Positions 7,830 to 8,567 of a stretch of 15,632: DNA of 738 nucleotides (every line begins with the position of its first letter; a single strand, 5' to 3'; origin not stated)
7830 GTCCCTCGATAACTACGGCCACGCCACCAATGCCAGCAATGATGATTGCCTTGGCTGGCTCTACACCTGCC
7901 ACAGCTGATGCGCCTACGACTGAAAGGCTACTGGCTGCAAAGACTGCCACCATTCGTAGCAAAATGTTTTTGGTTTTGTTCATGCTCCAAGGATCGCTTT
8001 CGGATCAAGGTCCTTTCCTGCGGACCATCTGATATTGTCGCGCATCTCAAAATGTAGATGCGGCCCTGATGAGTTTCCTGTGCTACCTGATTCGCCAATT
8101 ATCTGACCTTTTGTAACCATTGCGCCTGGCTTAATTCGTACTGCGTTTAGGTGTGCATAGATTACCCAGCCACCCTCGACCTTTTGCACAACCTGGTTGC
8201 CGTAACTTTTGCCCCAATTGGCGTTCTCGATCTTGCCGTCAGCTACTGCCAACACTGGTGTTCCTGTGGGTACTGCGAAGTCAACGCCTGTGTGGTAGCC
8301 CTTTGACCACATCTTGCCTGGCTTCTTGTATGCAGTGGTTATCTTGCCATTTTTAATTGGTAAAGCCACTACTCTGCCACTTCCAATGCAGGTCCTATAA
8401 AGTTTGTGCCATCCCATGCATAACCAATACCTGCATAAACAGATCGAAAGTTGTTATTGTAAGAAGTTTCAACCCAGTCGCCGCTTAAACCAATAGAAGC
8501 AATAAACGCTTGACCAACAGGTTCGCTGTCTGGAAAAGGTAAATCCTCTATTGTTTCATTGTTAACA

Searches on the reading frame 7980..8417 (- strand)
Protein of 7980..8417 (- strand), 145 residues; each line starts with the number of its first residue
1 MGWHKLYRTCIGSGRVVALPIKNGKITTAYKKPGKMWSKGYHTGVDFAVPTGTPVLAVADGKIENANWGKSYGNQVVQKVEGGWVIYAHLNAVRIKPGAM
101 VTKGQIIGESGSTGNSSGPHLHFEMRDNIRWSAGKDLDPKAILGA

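Call 29: search_protein_families(library=pfam, proteins=[window:7980-8417:-], max_evalue=0.01)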
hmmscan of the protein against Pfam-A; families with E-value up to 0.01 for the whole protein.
window:7980-8417:- (145 aa): 2 families
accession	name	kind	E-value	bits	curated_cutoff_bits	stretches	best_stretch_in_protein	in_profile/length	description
PF01551.29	Peptidase_M23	-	1e-30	106.2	28.7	1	41-128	2-90/96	Peptidase family M23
PF13533.13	Biotin_lipoyl_2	-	0.0021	18.3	29.8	0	91-108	12-29/32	Biotin-lipoyl like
